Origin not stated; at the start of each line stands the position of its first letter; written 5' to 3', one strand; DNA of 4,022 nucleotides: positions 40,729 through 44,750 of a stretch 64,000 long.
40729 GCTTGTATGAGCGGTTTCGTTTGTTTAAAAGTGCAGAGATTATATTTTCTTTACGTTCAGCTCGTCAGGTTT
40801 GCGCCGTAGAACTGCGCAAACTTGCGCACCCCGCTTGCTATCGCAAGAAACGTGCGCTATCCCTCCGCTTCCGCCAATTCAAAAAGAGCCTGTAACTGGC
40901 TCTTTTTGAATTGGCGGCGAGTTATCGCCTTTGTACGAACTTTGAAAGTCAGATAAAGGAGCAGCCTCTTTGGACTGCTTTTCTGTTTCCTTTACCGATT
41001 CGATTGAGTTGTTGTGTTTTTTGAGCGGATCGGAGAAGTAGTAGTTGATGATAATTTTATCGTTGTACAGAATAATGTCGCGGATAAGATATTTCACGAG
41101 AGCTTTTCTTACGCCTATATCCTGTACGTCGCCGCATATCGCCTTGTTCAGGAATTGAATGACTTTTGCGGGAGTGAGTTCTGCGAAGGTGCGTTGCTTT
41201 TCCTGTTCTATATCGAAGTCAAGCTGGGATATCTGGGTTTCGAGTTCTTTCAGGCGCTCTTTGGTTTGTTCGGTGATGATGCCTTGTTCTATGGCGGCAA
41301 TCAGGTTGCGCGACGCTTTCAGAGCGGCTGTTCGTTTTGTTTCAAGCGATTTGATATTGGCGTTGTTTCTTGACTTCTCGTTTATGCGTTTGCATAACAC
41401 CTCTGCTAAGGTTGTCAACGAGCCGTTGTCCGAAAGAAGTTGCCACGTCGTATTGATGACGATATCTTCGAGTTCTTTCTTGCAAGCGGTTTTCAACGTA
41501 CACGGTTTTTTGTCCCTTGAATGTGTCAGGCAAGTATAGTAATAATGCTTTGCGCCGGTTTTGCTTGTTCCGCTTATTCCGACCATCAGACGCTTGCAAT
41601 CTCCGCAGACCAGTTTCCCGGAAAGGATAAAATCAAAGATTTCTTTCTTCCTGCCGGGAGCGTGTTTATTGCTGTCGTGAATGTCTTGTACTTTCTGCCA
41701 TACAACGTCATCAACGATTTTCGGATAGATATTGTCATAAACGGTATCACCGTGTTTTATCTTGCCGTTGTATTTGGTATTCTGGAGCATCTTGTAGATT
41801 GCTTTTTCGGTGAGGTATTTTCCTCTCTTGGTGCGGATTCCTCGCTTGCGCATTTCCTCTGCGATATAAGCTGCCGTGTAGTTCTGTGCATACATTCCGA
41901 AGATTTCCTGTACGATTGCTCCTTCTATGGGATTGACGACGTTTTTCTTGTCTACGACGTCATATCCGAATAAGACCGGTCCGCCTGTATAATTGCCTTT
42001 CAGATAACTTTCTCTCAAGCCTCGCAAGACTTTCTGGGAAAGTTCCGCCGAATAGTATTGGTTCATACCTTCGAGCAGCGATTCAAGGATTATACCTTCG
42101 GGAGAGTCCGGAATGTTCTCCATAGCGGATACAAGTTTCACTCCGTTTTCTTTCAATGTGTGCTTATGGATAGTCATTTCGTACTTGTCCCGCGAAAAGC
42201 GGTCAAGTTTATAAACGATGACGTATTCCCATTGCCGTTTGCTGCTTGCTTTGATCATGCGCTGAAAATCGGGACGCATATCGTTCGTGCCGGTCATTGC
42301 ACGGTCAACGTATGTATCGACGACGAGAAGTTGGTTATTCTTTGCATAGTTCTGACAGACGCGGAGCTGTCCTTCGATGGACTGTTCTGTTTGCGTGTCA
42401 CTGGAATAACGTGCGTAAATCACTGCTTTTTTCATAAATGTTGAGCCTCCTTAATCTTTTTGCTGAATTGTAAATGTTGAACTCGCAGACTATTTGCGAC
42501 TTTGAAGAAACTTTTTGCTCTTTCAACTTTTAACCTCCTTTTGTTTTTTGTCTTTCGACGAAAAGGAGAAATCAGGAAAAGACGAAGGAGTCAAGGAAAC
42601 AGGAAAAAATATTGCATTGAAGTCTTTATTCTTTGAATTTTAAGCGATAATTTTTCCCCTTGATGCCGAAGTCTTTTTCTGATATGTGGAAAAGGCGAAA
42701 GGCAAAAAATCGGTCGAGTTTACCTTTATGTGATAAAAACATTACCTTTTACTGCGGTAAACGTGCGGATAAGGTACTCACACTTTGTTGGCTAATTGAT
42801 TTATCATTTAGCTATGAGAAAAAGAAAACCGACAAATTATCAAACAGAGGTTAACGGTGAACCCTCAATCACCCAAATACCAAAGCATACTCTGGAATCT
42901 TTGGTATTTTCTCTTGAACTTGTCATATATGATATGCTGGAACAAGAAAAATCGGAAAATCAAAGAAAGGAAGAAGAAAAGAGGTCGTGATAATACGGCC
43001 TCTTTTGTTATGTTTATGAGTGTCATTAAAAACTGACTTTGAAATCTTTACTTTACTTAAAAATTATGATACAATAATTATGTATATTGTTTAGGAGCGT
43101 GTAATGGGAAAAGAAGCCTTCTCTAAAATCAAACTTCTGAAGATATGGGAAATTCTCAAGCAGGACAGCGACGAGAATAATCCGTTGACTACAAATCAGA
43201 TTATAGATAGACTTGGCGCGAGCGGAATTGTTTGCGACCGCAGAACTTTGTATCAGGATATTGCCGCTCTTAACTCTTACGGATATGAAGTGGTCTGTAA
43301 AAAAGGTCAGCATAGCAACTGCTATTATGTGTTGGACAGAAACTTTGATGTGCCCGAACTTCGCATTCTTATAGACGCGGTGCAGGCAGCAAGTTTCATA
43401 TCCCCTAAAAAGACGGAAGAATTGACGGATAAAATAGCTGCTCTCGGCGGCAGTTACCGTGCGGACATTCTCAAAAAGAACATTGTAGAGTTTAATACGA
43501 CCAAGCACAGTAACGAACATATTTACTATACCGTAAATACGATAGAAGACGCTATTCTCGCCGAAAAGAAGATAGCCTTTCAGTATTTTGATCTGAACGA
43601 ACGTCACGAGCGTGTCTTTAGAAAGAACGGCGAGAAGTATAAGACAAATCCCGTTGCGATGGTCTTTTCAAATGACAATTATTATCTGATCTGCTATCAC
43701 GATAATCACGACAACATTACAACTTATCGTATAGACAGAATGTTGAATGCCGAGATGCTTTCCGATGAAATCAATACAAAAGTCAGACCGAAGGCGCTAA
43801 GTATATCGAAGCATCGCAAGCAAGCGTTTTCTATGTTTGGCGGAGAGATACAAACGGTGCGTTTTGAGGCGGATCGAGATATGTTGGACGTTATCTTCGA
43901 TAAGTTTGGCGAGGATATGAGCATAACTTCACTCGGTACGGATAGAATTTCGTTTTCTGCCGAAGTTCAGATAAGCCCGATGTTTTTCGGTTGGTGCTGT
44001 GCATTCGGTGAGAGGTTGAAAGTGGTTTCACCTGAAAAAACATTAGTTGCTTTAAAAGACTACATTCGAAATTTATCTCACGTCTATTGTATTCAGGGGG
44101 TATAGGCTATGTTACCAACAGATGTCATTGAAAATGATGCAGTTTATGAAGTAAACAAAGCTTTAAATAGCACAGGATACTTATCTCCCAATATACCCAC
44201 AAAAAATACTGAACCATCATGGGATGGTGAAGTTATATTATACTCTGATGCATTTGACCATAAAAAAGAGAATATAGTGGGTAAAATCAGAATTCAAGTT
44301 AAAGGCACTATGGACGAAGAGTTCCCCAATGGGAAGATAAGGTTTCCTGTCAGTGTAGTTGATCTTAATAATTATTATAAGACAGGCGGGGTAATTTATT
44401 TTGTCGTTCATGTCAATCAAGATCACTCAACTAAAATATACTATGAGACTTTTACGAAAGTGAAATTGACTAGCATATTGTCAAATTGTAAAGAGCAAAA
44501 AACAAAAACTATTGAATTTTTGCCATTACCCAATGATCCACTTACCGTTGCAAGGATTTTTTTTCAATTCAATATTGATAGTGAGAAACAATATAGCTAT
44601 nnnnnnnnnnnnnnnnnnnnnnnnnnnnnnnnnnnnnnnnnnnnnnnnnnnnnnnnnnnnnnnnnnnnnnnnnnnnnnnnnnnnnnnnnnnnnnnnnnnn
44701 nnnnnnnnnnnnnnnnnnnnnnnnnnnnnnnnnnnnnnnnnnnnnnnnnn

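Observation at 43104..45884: WYL regulator coupled to an unassigned 591-aa PD-(D/E)xK-like protein: candidate undescribed defence gene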

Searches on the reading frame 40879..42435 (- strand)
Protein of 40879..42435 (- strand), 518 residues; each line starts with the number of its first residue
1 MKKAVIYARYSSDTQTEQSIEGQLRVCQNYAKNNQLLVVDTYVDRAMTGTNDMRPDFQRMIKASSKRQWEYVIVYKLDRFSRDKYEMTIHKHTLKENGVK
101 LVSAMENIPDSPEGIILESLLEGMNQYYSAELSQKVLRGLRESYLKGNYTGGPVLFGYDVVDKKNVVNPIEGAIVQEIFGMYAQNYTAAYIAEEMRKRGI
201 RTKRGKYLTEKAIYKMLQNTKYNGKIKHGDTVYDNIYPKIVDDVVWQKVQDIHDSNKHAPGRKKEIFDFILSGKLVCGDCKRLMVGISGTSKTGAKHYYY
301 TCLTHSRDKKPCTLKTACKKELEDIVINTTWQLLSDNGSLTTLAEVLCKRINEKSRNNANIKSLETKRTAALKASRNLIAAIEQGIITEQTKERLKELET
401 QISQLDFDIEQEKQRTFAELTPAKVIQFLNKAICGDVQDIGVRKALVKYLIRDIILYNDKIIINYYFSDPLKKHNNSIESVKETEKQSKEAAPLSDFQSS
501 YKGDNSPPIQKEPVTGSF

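Call 3: search_protein_families(library=pfam, proteins=[window:40879-42435:-], max_evalue=0.01)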
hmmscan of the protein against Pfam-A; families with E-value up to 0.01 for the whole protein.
window:40879-42435:- (518 aa): 3 families
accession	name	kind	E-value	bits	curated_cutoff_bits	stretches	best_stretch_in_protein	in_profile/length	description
PF00239.26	Resolvase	-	2.4e-27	96.2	23.3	1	4-148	1-144/145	Resolvase, N terminal domain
PF07508.19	Recombinase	-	3e-15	56.8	21.1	1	169-254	1-100/102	Recombinase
PF13408.12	Zn_ribbon_recom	-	9.8e-10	39.1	25.3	1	270-328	1-55/58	Recombinase zinc beta ribbon domain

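Call 71: search_protein_families(library=phrogs, proteins=[window:40879-42435:-], max_evalue=0.001)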
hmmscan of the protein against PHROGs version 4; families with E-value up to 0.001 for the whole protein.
window:40879-42435:- (518 aa): 4 families
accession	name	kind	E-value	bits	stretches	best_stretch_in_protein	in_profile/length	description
phrog_95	-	integration and excision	5.1e-106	356.7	1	1-475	87-581/651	integrase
phrog_125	-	DNA, RNA and nucleotide metabolism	3.3e-26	93.4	1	1-239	19-221/254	DNA invertase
phrog_6620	-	integration and excision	1.6e-07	32.1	1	2-102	56-151/201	transposase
phrog_7701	-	DNA, RNA and nucleotide metabolism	1.7e-07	32.6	1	154-266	4-98/137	DNA invertase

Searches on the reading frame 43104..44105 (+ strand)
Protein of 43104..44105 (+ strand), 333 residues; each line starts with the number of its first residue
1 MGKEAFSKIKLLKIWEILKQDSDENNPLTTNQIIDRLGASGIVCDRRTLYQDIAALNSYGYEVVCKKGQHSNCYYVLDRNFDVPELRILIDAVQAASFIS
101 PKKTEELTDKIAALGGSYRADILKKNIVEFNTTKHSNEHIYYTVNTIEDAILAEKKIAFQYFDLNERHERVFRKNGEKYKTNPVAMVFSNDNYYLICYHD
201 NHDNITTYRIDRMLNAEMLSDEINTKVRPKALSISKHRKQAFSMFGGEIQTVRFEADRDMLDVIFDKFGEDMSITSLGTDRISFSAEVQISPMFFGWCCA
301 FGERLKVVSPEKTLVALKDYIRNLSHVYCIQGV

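Call 3: search_protein_families(library=pfam, proteins=[window:43104-44105:+], max_evalue=0.01)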
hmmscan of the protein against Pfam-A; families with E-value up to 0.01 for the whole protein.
window:43104-44105:+ (333 aa): 2 families
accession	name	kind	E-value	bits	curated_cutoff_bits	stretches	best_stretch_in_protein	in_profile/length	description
PF13280.12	WYL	-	2e-12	47.3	21.8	1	144-218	3-70/70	WYL domain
PF08279.18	HTH_11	-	6.9e-05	23.1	25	1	22-69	10-52/55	HTH domain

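Call 4: search_protein_families(library=padloc, proteins=[window:43104-44105:+], max_evalue=0.01)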
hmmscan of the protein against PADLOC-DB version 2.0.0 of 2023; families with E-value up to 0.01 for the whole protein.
window:43104-44105:+ (333 aa): 4 families
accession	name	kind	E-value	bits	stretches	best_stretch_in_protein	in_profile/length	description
PDLC01652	WYL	-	7e-24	83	1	135-322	11-159/162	"CAS-I,CAS-II,CAS-III,CAS-IV,CAS-V,CAS-VI; associated_signaling"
PDLC01457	WYL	-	7.6e-19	66.2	1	24-311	15-227/229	"CAS-I,CAS-II,CAS-III,CAS-IV,CAS-V,CAS-VI; associated_signaling"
PDLC01766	Cas3c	-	2.5e-05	20.6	1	138-330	131-318/1009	-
PDLC03787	RTasWYL-YodC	-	0.00053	17.2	1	106-212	220-310/354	DRT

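Call 5: search_protein_families(library=ncbifam, proteins=[window:43104-44105:+], max_evalue=0.1)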
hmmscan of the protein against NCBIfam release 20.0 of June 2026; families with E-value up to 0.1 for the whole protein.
window:43104-44105:+ (333 aa): 1 family
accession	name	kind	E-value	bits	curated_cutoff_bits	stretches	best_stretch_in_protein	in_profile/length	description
TIGR00401.1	msrA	equivalog_domain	0.045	14.1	108.1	1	60-179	39-152/153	peptide-methionine (S)-S-oxide reductase MsrA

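Call 70: search_solved_structures(query=window:43104-44105:+, max_evalue=0.01)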
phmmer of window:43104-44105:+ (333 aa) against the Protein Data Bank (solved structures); distinct sequences matched with E-value up to 0.01: 0.

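Call 71: search_protein_families(library=phrogs, proteins=[window:43104-44105:+], max_evalue=0.001)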
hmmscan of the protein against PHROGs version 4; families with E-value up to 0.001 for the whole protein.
window:43104-44105:+ (333 aa): 1 family
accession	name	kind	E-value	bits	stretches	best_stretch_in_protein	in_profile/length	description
phrog_13105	-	unknown function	4.7e-12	47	1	26-226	18-222/239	-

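Call 90: search_protein_families(library=pfam, proteins=[window:43104-44105:+], max_evalue=1)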
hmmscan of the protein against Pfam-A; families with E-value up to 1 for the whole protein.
window:43104-44105:+ (333 aa): 2 families
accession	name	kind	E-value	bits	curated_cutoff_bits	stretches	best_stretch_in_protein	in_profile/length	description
PF13280.12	WYL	-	2e-12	47.3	21.8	1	144-218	3-70/70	WYL domain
PF08279.18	HTH_11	-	6.9e-05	23.1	25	1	22-69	10-52/55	HTH domain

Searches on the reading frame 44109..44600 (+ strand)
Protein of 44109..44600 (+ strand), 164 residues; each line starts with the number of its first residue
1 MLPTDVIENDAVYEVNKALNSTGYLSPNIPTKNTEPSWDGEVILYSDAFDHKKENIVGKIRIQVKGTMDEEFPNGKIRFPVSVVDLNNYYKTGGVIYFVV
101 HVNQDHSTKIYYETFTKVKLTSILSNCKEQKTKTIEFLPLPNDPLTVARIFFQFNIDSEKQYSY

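Call 82: search_solved_structures(query=A7, max_evalue=10, show_alignments=3)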
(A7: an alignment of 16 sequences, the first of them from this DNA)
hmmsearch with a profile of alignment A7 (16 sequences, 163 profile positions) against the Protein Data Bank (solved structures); distinct sequences matched with E-value up to 10: 4.
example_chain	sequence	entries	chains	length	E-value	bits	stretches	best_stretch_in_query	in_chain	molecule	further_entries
7qca_LX0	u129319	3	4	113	0.19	14.6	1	71-134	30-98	60S ribosomal protein L23a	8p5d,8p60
8w97_A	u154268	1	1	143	0.32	13.8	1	38-71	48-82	De novo design protein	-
1bzw_A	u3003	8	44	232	1.2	11.9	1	50-97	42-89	PROTEIN (PEANUT LECTIN) | Galactose-binding lectin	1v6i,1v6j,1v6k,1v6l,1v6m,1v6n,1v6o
1ciw_A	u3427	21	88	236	1.3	11.9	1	50-97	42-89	PROTEIN (PEANUT LECTIN) | LECTIN | Galactose-binding lectin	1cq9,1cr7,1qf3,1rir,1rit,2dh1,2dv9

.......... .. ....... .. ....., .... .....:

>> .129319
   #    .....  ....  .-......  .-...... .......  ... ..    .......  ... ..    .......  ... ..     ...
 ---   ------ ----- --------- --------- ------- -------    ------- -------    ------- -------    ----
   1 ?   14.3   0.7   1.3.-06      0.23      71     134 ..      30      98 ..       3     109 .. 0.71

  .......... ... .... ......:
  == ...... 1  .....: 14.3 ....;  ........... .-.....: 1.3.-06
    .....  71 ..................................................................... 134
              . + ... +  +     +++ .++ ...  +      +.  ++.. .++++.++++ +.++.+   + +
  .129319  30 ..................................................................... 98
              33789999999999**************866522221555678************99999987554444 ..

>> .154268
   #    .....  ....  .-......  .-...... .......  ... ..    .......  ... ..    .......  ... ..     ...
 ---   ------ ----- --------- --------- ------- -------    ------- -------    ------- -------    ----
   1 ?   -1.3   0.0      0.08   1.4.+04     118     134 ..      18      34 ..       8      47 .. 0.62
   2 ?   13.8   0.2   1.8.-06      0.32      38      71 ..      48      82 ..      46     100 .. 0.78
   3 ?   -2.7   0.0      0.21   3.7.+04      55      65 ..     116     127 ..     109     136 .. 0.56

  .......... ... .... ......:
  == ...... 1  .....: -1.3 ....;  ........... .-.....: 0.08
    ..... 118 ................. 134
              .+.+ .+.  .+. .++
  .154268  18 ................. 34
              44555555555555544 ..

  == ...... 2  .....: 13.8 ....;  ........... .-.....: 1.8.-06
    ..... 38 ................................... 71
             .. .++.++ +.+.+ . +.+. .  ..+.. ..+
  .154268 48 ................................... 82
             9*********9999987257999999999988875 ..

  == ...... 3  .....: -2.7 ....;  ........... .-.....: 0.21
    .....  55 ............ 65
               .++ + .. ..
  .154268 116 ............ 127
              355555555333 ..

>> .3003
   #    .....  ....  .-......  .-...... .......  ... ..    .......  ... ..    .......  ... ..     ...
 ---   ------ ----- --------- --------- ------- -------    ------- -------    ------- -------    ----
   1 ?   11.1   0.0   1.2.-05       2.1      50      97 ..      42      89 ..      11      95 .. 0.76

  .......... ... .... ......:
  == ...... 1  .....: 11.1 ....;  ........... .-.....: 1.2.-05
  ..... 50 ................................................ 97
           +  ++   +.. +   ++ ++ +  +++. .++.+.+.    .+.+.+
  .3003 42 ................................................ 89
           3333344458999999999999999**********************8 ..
